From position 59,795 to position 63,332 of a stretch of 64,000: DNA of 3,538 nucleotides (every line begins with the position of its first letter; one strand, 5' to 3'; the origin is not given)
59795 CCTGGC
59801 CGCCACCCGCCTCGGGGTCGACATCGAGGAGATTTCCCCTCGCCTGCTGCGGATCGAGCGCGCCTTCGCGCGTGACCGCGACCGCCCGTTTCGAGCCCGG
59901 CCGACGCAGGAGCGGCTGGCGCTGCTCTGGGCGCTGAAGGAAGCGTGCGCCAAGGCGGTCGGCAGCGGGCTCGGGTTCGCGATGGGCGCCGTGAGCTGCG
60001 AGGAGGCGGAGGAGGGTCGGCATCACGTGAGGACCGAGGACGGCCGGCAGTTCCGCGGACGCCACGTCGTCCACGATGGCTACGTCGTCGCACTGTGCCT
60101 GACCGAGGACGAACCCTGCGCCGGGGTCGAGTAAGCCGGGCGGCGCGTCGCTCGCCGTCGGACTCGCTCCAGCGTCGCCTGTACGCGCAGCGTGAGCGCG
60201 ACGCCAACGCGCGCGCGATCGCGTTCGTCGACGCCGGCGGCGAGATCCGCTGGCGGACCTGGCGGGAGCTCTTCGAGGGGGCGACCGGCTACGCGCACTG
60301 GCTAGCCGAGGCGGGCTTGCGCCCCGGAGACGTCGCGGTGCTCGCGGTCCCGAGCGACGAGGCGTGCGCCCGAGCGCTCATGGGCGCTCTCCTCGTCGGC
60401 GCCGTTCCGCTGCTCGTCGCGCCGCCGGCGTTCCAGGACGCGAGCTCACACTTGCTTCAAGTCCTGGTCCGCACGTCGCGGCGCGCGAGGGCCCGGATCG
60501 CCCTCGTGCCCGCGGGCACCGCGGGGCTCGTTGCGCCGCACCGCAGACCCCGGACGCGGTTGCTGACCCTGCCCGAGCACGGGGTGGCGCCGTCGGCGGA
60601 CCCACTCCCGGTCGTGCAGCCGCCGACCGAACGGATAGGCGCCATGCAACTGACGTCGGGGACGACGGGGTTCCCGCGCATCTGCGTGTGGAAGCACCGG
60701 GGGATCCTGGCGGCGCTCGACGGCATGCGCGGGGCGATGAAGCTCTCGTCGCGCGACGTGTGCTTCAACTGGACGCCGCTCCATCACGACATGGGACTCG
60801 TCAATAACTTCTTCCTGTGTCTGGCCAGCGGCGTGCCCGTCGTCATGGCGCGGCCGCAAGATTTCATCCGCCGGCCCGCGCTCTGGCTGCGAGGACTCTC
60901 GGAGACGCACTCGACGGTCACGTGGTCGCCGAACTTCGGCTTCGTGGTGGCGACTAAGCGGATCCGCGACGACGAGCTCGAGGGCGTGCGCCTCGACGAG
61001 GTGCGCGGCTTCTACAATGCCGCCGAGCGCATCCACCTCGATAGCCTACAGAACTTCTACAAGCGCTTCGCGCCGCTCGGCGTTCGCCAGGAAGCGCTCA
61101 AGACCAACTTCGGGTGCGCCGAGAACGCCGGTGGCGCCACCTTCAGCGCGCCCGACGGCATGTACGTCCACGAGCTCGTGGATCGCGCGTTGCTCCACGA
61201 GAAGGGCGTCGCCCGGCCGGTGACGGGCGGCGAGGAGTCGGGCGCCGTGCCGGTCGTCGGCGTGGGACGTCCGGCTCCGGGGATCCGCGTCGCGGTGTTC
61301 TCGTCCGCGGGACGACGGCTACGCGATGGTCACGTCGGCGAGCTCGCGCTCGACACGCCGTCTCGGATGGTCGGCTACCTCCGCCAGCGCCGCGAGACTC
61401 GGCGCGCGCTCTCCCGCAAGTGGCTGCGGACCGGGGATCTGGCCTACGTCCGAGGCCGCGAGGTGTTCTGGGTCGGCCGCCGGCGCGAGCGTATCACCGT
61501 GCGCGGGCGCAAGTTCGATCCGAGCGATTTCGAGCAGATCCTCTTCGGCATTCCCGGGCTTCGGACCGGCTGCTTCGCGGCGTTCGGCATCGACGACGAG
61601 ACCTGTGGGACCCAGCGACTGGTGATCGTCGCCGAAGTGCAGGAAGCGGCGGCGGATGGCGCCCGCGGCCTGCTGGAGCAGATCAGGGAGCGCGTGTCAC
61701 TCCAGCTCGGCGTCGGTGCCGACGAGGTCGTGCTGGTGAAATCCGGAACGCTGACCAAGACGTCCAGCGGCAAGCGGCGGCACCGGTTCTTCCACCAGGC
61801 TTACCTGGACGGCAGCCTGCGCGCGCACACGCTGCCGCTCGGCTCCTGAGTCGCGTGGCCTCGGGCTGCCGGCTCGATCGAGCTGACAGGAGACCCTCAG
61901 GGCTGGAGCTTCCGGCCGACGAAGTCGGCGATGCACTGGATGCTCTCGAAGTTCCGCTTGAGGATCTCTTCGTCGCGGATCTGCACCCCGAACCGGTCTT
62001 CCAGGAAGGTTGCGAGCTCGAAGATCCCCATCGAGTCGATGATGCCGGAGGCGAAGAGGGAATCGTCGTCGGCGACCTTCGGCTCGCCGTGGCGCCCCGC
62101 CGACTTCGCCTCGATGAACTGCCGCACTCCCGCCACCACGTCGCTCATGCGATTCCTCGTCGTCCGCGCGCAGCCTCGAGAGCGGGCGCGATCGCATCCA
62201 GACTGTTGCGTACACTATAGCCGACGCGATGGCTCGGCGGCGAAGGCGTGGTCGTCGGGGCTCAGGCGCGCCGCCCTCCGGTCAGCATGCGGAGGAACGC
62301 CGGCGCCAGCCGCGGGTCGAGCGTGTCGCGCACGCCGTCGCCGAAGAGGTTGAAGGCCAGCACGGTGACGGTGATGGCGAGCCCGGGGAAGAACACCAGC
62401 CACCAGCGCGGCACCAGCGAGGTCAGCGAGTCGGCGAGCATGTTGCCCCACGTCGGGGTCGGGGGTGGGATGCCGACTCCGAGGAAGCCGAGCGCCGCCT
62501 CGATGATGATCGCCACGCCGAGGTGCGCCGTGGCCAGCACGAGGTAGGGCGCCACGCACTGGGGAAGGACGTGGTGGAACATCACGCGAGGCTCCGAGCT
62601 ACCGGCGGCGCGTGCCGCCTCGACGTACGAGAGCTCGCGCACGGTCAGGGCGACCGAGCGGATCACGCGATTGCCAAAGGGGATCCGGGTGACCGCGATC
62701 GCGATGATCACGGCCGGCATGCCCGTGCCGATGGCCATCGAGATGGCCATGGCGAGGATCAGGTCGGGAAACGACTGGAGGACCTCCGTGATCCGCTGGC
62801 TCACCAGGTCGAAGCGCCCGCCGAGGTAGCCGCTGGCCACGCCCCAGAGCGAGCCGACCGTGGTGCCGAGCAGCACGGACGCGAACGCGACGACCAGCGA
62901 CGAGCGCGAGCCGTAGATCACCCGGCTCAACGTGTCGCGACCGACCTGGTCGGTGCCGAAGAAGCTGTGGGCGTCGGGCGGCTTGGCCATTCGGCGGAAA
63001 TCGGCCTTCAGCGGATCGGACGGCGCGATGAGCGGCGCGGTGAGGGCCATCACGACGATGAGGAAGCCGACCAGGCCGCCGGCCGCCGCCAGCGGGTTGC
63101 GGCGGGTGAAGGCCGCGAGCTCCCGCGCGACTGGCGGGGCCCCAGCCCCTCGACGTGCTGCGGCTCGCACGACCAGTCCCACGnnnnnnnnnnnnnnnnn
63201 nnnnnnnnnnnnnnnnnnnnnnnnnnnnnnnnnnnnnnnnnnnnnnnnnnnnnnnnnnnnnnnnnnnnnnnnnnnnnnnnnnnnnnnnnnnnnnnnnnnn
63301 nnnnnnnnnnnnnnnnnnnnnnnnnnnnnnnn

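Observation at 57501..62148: Second carrier-protein module: HAD hydrolase, 2OG/Fe(II) oxygenase, Sfp-type PPTase, FAAL-like ligase with unresolved start, and divergent ACP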

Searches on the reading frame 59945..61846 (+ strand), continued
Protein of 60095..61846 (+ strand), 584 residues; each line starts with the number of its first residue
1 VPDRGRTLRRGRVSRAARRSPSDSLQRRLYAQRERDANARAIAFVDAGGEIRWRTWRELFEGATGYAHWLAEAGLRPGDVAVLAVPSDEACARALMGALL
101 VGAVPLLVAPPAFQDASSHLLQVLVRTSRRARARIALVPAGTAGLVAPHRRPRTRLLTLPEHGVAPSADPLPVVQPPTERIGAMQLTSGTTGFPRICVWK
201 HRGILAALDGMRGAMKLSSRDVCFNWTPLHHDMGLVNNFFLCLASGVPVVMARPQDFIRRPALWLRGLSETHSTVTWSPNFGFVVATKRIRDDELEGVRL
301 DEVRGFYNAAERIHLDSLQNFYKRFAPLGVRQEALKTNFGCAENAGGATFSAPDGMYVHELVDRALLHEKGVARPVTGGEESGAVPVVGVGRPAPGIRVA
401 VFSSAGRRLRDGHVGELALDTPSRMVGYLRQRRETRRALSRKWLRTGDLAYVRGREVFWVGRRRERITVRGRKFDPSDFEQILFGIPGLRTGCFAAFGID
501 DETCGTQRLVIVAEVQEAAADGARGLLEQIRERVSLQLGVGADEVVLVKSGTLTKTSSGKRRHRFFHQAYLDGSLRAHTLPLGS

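Call 21: search_protein_families(library=pfam, proteins=[L007:9793-10476:+, L007:6623-7723:+, L009:5126-6451:+, L009:6495-7640:+], max_evalue=0.01)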
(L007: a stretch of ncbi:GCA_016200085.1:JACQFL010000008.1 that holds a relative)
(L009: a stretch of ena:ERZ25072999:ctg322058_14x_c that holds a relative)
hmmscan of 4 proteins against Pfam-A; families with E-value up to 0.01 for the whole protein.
L007:9793-10476:+ (228 aa): 1 family
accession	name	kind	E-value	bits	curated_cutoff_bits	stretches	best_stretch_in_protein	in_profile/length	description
PF01553.26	Acyltransferase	-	0.00077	19.7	23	1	31-154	3-127/132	Acyltransferase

L007:6623-7723:+ (367 aa): 1 family
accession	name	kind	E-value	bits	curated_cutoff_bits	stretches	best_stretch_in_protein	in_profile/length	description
PF01841.26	Transglut_core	-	6.5e-09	36.5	23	1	100-255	3-108/108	Transglutaminase-like superfamily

L009:5126-6451:+ (442 aa): 0 families

L009:6495-7640:+ (382 aa): 2 families
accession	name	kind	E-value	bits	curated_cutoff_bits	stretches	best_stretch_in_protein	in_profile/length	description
PF13472.12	Lipase_GDSL_2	-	4e-07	31.1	32.9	1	141-211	1-69/178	GDSL-like Lipase/Acylhydrolase family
PF00657.28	Lipase_GDSL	-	3.3e-05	24.5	23.6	1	139-353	1-207/208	GDSL-like Lipase/Acylhydrolase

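Call 22: find_encoding_contigs(protein=P0005, flank=10000, max_places=2)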
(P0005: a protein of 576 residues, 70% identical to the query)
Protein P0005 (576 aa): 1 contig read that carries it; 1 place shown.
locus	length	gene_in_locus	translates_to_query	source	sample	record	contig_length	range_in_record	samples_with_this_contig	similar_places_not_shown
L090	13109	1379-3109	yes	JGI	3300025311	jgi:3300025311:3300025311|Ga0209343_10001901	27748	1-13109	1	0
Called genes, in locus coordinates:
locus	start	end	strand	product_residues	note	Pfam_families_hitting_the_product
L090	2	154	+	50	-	?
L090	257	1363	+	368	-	PF01841:Transglut_core (weak)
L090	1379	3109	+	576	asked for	PF00501:AMP-binding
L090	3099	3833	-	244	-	PF09335:VTT_dom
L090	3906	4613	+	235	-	PF01209:Ubie_methyltran, PF05175:MTS (weak), PF13489:Methyltransf_23, PF13847:Methyltransf_31, PF08241:Methyltransf_11, PF08242:Methyltransf_12, PF13649:Methyltransf_25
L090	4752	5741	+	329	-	PF00685:Sulfotransfer_1, PF13469:Sulfotransfer_3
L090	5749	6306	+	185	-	PF04191:PEMT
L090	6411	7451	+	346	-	PF08240:ADH_N, PF00107:ADH_zinc_N, PF13602:ADH_zinc_N_2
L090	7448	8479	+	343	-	PF08240:ADH_N, PF00107:ADH_zinc_N, PF13602:ADH_zinc_N_2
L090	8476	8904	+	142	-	PF01575:MaoC_dehydratas (faint)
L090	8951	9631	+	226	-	PF00106:adh_short, PF08659:KR, PF13561:adh_short_C2, PF23441:SDR (weak)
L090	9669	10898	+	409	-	PF00109:ketoacyl-synt, PF02801:Ketoacyl-synt_C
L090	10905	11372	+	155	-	PF01575:MaoC_dehydratas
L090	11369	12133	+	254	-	PF00106:adh_short, PF08659:KR, PF13561:adh_short_C2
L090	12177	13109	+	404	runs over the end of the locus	PF00109:ketoacyl-synt, PF02801:Ketoacyl-synt_C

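Call 23: find_encoding_contigs(protein=P0002, flank=10000, max_places=2)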
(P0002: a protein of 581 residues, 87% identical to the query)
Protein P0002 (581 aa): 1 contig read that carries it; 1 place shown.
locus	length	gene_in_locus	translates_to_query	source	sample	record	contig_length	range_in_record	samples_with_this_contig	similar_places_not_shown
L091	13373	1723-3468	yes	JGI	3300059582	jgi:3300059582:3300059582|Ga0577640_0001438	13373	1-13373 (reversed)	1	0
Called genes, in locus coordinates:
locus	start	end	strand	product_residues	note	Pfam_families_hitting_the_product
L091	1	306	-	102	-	?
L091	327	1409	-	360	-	PF00685:Sulfotransfer_1, PF13469:Sulfotransfer_3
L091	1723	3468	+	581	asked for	PF00501:AMP-binding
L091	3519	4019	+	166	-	PF04191:PEMT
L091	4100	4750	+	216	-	PF09335:VTT_dom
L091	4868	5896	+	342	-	PF08240:ADH_N, PF00107:ADH_zinc_N, PF13602:ADH_zinc_N_2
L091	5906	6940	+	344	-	PF08240:ADH_N, PF00107:ADH_zinc_N, PF13602:ADH_zinc_N_2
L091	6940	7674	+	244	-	PF00106:adh_short, PF08659:KR, PF13561:adh_short_C2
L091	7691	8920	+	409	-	PF00109:ketoacyl-synt, PF02801:Ketoacyl-synt_C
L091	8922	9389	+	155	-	PF01575:MaoC_dehydratas, PF13452:FAS1_DH_region (weak)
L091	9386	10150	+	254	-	PF00106:adh_short, PF08659:KR, PF13561:adh_short_C2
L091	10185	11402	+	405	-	PF00109:ketoacyl-synt, PF02801:Ketoacyl-synt_C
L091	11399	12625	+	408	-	PF00109:ketoacyl-synt, PF02801:Ketoacyl-synt_C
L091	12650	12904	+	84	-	PF00550:PP-binding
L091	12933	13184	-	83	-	PF00550:PP-binding (weak)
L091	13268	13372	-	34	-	?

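Call 30: find_related_loci(query=window:60095-61846:+, collection=metagenome_contigs, flank=10000)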
Query window:60095-61846:+ (584 aa) in metagenome_contigs; peptide patterns used: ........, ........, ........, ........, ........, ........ (x = any residue, [..] = any of these).
115 stretches matched a pattern; 23 encode a relative of the query (tblastn E <= 1e-3); 23 distinct loci.
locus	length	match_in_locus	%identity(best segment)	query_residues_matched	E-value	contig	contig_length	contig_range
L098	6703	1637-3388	97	1-584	0e+0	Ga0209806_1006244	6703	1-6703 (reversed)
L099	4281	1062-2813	98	1-584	0e+0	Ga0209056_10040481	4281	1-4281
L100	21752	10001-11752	97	1-584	0e+0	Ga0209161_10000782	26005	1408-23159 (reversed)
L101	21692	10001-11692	70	18-581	0e+0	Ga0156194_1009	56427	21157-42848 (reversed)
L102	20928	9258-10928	50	24-577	0e+0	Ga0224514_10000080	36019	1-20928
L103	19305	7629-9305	49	22-577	0e+0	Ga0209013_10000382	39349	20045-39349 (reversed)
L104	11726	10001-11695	50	18-577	0e+0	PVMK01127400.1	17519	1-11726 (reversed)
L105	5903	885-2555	49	24-577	0e+0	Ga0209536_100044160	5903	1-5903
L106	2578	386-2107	48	7-577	0e+0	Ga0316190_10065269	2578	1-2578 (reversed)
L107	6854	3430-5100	49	24-577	0e+0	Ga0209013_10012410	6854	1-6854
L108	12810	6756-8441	49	24-584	0e+0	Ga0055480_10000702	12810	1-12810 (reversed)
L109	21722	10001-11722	48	7-577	0e+0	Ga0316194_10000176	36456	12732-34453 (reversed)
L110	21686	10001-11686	49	24-584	0e+0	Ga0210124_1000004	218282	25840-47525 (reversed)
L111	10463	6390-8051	52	24-575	6e-169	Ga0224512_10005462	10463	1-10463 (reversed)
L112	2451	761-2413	48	23-575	3e-170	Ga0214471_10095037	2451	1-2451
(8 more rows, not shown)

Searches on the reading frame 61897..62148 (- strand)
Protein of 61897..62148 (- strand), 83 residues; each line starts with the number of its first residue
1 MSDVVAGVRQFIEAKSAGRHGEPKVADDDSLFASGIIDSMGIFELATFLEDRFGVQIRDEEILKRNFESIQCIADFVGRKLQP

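Call 7: search_protein_families(library=pfam, proteins=[window:61897-62148:-], max_evalue=0.01)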
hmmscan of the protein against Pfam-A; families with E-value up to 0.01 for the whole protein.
window:61897-62148:- (83 aa): 1 family
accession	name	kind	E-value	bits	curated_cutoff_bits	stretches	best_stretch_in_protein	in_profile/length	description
PF00550.31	PP-binding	-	5e-06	27.1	20.8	1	24-64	17-56/67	Phosphopantetheine attachment site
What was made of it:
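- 61897..62148 (-): 83-aa acyl carrier protein (GIIDSM serine motif), the cognate partner of this FAAL family. It keeps its native start and GAGGAA Shine-Dalgarno sequence. It is co-oriented with the upstream oppB/oppC genes. PF00550 (call 7).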

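Call 8: search_protein_families(library=ncbifam, proteins=[window:61897-62148:-], max_evalue=0.01)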
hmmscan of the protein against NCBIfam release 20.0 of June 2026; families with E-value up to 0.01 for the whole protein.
window:61897-62148:- (83 aa): 15 families
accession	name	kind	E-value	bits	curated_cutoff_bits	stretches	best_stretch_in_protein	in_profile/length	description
NF058660.1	cispen_ACP_AmcB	equivalog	3.7e-11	43.1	80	1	24-80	22-78/80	cispentacin biosynthesis acyl carrier protein AmcB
NF052616.1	ACP_for_OlsHI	equivalog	6.9e-09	35.9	130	1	1-80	1-80/83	ornithine lipid biosynthesis acyl carrier protein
NF005480.0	PRK07081.1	equivalog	1.4e-07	31.3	72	1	12-77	9-73/83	acyl carrier protein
NF040636.1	AcpM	exception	6.3e-06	26.1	146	1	3-63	5-63/93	meromycolate extension acyl carrier protein AcpM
NF006617.0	PRK09184.1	subfamily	7.6e-06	25.9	70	1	24-79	35-92/96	phosphopantetheine-binding protein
NF002147.0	PRK00982.1-1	equivalog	2.6e-05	23.9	84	1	3-77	7-77/83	acyl carrier protein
NF003464.0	PRK05087.1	equivalog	7.8e-05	22.6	68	1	27-67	24-64/78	D-alanine--poly(phosphoribitol) ligase subunit DltC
NF002150.0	PRK00982.1-4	subfamily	0.00011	22.4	66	1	38-80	38-78/80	acyl carrier protein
TIGR00517.1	acyl_carrier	equivalog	0.00014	21.7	70.45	1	21-77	19-73/77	acyl carrier protein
NF002148.0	PRK00982.1-2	subfamily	0.00021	21.1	71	1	34-77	33-74/79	acyl carrier protein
NF002149.0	PRK00982.1-3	equivalog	0.0006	19.7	106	1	22-80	20-76/78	acyl carrier protein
NF005798.0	PRK07639.1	equivalog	0.00088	19.7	100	1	36-79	37-80/91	petrobactin biosynthesis protein AsbD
TIGR01688.1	dltC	equivalog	0.0022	18.1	52.35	1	28-58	22-52/73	D-alanine--poly(phosphoribitol) ligase subunit 2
NF009104.0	PRK12449.1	equivalog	0.0022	17.9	70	1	36-81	36-79/80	acyl carrier protein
NF002151.0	PRK00982.1-5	equivalog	0.0076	16.4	92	1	1-62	1-60/78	acyl carrier protein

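Call 9: find_encoding_contigs(protein=window:61897-62148:-, flank=10000, max_places=6)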
Protein window:61897-62148:- (83 aa): 21 contigs read that carry it; 6 places shown.
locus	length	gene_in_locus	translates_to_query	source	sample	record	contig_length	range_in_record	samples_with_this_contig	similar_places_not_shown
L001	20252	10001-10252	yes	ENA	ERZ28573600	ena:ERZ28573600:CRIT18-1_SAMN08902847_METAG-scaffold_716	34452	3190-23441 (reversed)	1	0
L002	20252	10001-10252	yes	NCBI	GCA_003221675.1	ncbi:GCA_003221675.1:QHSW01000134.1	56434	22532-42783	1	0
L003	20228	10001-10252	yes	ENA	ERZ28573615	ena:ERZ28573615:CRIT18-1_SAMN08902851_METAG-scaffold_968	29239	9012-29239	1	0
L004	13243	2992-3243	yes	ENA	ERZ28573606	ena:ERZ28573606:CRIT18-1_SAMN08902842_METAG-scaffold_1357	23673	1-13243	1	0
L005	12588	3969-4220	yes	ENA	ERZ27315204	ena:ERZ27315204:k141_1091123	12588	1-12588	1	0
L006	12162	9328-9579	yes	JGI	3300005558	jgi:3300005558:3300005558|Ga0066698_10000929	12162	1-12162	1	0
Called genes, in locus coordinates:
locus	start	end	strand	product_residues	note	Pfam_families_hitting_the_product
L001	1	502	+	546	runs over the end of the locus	PF25182:NonGDSL (weak), PF00657:Lipase_GDSL (faint), PF13472:Lipase_GDSL_2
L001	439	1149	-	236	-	PF00005:ABC_tran, PF13304:AAA_21 (faint)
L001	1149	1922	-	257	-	PF00005:ABC_tran, PF13304:AAA_21 (faint), PF12399:BCA_ABC_TP_C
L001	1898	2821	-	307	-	PF02653:BPD_transp_2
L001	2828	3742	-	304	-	PF02653:BPD_transp_2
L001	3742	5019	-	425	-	PF13433:Peripla_BP_5, PF13458:Peripla_BP_6, PF01094:ANF_receptor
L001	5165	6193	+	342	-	PF01717:Meth_synt_2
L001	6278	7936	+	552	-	PF00496:SBP_bac_5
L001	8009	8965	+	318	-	PF19300:BPD_transp_1_N, PF00528:BPD_transp_1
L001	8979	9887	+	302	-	PF12911:OppC_N, PF00528:BPD_transp_1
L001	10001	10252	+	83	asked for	PF00550:PP-binding (weak)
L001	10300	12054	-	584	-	PF00501:AMP-binding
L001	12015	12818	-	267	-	PF01648:ACPS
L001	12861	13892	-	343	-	PF14226:DIOX_N, PF03171:2OG-FeII_Oxy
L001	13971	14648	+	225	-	PF00702:Hydrolase, PF13419:HAD_2, PF13242:Hydrolase_like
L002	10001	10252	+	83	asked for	PF00550:PP-binding (weak)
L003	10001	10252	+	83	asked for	PF00550:PP-binding (weak)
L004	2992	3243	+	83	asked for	PF00550:PP-binding (weak)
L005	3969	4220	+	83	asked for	PF00550:PP-binding (weak)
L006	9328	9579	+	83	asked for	PF00550:PP-binding (weak)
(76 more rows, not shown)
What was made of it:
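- Checked: It is the start chosen by the gene calls on the ENA and JGI copies of this locus (584 aa; call 9).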

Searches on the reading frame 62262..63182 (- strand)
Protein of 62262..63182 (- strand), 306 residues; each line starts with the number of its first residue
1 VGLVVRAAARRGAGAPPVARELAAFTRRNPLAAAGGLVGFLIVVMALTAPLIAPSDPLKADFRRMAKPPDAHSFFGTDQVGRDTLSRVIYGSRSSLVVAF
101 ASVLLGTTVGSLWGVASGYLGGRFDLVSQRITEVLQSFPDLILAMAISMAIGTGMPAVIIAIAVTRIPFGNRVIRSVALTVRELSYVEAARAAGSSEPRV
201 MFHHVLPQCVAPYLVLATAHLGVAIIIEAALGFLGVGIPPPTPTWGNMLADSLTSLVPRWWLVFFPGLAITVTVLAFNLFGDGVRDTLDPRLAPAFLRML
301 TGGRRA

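Call 7: search_protein_families(library=pfam, proteins=[window:62262-63182:-], max_evalue=0.01)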
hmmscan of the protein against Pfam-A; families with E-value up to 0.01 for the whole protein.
window:62262-63182:- (306 aa): 2 families
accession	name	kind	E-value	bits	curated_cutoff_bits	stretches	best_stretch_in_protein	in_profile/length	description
PF00528.27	BPD_transp_1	-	1.4e-29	103.5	26.4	1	110-292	1-182/184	Binding-protein-dependent transport system inner membrane component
PF12911.12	OppC_N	-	4.8e-08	33.2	23.9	1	27-69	11-53/53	N-terminal TM domain of oligopeptide transport permease C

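Call 8: search_protein_families(library=ncbifam, proteins=[window:62262-63182:-], max_evalue=0.01)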
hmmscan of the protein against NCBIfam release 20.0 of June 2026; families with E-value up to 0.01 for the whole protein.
window:62262-63182:- (306 aa): 24 families
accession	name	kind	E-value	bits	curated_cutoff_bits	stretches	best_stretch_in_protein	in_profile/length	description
NF045476.1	Opp4C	equivalog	6.8e-77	258.4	350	1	27-291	11-278/278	oligopeptide ABC transporter permease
NF007376.0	PRK09881.1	equivalog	3.5e-74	249.5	434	1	21-292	22-293/298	D,D-dipeptide ABC transporter permease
NF045474.1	Opp2C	equivalog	3.3e-71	239.6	300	1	54-289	1-236/236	nickel transporter permease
NF011662.0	PRK15082.1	equivalog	8.6e-71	238.8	484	1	25-292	32-300/303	glutathione ABC transporter permease GsiD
TIGR02790.1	nickel_nikC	equivalog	8.6e-71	238.5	358.45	1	38-289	7-258/258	nickel ABC transporter permease subunit NikC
NF045473.1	Opp1C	equivalog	8.6e-71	238.5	350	1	28-292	3-267/267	nickel/cobalt ABC transporter permease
NF007738.0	PRK10417.1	equivalog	1.3e-65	221.7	335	1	31-293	11-272/277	nickel ABC transporter permease subunit NikC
NF008160.0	PRK10913.1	equivalog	2.4e-63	214.4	483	1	20-292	20-298/300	dipeptide ABC transporter permease DppC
NF045475.1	Opp3C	equivalog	1.2e-52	179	450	1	72-292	107-327/328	oligopeptide ABC transporter permease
NF047573.1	opine_perm_CntC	exception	1.2e-51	175.6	440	1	40-292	19-271/271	staphylopine uptake ABC transporter permease subunit CntC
NF011935.0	PRK15406.1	equivalog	4.1e-49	168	433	1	31-291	38-300/302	oligopeptide ABC transporter permease OppC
NF011691.0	PRK15111.1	equivalog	1.1e-36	126.9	379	1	72-288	75-291/296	putrescine export ABC transporter permease SapC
NF043080.1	MMSYN1_0166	equivalog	3.4e-35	121.4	370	1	40-291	48-304/307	oligopeptide ABC transporter permease OppC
NF011596.0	PRK15021.1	subfamily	1.1e-29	103.5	439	1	63-291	111-338/341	microcin C ABC transporter permease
TIGR01097.1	PhnE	equivalog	4.7e-12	45.9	216.7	1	78-285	50-248/252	phosphonate ABC transporter, permease protein PhnE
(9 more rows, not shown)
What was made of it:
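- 62262..63182 (-): OppC-type ABC permease. Right-hand chromosomal flank, not part of the relic. Pfam and NCBIfam (calls 7, 8).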
